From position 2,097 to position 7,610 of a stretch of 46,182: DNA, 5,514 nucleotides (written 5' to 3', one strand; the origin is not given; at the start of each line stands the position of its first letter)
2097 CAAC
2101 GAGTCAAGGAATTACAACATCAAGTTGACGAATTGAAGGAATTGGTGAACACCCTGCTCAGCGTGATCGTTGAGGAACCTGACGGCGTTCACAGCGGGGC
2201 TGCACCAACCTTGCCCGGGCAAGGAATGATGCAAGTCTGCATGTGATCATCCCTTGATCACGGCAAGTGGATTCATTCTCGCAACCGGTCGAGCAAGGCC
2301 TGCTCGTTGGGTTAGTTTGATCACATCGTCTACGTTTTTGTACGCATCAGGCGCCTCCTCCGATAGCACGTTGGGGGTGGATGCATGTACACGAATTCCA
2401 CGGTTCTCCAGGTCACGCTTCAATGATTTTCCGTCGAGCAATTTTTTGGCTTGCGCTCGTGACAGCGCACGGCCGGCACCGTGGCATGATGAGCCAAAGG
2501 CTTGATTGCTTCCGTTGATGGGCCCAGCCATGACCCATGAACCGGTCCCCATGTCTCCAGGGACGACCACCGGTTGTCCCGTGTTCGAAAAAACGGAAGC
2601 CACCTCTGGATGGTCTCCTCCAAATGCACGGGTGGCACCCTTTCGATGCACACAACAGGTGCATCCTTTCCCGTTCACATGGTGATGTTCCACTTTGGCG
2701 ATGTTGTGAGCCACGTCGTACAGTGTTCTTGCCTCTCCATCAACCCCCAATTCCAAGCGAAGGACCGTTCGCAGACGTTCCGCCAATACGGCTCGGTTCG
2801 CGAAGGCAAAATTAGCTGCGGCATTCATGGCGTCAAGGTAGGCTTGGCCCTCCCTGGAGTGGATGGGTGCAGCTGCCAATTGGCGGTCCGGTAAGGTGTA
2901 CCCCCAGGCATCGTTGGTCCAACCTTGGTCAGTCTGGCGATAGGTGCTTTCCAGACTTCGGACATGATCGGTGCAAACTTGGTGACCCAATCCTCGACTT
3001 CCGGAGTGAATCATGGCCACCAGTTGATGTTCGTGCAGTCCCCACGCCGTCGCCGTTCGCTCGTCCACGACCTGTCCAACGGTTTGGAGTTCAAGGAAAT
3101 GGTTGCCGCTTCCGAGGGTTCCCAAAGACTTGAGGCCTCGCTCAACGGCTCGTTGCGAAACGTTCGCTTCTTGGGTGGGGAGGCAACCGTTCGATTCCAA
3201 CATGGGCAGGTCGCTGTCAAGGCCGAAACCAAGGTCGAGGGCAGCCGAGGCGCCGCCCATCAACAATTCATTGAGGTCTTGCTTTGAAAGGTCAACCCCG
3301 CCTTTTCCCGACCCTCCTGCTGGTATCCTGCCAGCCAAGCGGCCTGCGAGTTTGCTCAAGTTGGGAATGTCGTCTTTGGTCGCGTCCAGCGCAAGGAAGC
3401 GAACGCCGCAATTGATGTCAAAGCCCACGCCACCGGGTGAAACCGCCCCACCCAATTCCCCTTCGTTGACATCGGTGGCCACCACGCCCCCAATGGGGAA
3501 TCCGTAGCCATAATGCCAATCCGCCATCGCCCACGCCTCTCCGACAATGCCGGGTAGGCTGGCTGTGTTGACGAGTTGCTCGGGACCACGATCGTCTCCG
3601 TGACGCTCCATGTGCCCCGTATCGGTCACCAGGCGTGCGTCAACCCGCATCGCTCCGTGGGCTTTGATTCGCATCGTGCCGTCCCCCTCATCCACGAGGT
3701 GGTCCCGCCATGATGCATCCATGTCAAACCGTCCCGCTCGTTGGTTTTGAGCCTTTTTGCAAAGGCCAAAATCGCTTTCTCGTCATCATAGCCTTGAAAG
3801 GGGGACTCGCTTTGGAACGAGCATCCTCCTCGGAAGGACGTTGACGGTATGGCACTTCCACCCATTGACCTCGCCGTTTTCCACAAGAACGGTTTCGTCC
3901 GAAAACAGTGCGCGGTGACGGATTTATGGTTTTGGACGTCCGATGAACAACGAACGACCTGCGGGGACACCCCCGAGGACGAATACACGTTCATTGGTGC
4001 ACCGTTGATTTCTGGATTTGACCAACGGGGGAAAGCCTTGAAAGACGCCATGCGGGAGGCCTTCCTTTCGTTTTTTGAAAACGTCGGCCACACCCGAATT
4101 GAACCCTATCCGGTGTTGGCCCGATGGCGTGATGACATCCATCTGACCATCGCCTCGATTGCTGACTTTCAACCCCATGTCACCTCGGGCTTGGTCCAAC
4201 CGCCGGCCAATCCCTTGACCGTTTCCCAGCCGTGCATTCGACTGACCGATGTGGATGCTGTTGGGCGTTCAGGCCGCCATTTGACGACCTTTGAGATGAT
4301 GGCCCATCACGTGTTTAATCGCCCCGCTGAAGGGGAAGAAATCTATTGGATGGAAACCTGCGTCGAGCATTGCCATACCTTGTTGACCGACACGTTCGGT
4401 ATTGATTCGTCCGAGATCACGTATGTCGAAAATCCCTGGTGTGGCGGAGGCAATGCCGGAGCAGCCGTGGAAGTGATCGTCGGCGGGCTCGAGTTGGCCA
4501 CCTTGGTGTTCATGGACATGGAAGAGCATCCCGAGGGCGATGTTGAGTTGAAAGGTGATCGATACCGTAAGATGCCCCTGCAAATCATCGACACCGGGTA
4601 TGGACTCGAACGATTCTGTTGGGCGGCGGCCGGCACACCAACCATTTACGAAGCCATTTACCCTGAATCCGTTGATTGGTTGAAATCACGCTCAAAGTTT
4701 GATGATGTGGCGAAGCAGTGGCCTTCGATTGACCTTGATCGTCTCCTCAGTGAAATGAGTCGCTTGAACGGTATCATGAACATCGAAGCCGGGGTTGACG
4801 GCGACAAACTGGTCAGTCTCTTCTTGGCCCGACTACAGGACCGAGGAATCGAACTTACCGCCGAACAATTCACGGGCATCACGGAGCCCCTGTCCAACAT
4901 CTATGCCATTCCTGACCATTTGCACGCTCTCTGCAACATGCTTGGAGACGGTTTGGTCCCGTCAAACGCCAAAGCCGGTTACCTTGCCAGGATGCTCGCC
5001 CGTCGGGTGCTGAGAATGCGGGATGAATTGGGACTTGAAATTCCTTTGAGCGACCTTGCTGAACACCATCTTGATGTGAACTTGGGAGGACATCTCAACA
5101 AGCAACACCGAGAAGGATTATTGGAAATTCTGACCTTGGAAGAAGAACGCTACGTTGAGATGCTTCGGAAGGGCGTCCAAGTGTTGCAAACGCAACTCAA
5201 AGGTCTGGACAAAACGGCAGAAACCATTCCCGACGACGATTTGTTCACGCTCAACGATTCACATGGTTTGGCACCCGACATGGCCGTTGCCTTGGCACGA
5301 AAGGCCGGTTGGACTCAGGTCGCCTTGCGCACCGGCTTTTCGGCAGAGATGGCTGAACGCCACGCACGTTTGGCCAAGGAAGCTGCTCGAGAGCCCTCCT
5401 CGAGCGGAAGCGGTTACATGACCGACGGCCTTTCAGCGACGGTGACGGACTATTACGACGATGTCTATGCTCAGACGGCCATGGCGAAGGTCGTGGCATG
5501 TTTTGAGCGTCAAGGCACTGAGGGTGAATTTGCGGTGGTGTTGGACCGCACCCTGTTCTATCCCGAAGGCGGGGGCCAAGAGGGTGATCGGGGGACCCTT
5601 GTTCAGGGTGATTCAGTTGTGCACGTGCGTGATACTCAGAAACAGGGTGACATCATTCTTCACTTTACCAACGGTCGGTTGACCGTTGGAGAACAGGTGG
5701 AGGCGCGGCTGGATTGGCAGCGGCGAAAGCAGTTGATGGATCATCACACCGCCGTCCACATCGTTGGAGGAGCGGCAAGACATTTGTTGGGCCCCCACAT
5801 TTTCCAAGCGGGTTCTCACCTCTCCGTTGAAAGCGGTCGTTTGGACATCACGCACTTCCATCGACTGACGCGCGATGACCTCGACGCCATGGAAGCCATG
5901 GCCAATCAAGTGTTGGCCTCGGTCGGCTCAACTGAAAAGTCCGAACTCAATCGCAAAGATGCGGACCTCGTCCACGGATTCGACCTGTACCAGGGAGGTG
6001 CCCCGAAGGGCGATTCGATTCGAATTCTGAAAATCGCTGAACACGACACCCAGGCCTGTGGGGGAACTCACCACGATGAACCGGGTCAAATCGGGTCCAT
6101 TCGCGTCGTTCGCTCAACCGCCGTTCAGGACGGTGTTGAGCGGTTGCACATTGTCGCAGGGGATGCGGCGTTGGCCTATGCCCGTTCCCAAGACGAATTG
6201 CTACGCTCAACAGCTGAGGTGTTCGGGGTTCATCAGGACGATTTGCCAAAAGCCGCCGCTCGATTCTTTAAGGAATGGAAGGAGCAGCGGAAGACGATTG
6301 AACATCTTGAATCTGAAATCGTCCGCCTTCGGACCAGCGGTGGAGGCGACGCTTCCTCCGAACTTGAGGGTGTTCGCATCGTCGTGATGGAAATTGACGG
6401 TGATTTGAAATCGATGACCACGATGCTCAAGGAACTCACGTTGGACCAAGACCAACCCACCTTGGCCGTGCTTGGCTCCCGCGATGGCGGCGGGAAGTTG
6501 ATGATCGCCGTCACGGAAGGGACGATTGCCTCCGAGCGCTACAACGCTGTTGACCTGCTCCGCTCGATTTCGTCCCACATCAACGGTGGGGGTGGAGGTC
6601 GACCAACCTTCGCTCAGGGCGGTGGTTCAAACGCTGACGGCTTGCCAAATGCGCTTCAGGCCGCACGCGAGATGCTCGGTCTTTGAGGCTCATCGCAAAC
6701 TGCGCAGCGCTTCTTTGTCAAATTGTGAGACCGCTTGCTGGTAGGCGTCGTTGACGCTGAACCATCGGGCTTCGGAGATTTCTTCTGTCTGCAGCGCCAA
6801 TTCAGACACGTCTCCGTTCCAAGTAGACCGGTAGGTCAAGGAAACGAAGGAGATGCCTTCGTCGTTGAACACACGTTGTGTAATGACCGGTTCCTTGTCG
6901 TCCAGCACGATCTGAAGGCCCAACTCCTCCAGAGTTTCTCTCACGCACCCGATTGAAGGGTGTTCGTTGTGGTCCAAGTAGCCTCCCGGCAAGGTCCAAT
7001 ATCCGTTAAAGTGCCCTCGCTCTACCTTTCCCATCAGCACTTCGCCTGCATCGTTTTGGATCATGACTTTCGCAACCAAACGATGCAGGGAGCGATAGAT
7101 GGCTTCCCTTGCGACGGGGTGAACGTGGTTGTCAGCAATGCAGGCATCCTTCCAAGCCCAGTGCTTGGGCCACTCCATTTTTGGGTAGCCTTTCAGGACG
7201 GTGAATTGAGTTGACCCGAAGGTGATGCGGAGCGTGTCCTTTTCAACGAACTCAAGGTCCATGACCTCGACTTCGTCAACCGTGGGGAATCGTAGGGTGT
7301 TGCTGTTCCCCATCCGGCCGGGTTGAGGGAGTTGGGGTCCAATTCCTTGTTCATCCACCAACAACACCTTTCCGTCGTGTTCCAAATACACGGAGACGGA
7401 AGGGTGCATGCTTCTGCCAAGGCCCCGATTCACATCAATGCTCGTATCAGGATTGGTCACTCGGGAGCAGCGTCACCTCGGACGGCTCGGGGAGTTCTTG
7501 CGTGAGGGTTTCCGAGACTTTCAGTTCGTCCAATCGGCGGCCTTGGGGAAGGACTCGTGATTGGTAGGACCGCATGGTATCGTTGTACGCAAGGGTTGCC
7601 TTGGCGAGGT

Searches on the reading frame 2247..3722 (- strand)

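Call 17: search_protein_families(library=pfam, proteins=[window:2247-3722:-], max_evalue=0.001)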
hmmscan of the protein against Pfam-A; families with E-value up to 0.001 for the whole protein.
window:2247-3722:- (491 aa): 1 family
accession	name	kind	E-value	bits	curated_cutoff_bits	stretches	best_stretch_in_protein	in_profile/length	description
PF01139.22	RtcB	-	2e-146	489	27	1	49-491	1-426/426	tRNA-splicing ligase RtcB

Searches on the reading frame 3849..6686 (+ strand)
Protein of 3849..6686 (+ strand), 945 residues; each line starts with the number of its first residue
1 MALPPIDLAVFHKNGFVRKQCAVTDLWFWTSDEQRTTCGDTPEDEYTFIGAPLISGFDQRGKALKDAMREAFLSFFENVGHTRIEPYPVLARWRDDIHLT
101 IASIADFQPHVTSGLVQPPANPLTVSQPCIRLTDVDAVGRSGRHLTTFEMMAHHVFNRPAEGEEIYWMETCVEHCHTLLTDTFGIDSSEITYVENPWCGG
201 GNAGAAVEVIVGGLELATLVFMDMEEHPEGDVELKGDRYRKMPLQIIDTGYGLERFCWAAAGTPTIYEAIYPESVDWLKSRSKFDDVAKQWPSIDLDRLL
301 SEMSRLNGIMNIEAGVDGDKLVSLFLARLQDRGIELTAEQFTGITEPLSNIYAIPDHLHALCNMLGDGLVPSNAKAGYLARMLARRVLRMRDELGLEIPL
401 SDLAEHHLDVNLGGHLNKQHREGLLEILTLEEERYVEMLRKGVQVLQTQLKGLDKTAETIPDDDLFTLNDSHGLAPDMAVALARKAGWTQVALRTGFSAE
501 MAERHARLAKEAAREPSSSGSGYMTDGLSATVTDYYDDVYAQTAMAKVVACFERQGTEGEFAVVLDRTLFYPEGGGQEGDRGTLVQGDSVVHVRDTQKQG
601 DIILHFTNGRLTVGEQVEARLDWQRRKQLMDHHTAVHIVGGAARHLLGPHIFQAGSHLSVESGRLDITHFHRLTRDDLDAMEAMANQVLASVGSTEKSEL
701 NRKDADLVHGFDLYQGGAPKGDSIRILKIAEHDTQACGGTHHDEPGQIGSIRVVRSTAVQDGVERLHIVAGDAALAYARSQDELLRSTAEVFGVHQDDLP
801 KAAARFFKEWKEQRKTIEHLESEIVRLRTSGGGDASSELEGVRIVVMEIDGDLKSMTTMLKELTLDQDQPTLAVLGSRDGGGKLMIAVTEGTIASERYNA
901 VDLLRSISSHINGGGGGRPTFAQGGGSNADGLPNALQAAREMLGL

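Call 17: search_protein_families(library=pfam, proteins=[window:3849-6686:+], max_evalue=0.001)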
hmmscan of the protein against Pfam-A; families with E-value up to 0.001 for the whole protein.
window:3849-6686:+ (945 aa): 3 families
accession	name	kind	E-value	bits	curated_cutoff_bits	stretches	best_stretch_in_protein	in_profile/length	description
PF01411.24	tRNA-synt_2c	-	1.3e-107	361.1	30.3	1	68-625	2-552/552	tRNA synthetases class II (A)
PF02272.25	DHHA1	-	2.9e-12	47.4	25.9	1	844-943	4-100/102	DHHA1 domain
PF07973.19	tRNA_SAD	-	5.1e-08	33.2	24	1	724-766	1-43/44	Threonyl and Alanyl tRNA synthetase second additional domain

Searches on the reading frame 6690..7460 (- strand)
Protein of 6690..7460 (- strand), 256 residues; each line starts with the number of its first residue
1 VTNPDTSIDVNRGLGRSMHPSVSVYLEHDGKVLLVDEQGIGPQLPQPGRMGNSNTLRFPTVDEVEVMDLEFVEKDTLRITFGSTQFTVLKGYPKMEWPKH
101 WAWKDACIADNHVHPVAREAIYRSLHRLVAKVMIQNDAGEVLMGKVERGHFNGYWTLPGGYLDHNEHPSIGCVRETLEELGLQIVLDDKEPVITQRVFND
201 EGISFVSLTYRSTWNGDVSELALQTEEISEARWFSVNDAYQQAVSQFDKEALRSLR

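Call 17: search_protein_families(library=pfam, proteins=[window:6690-7460:-], max_evalue=0.001)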
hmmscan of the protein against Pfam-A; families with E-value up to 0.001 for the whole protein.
window:6690-7460:- (256 aa): 1 family
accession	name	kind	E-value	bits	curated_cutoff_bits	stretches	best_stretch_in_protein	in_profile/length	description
PF00293.34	NUDIX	-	9.5e-19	68.2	21.1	1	126-253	2-132/134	NUDIX domain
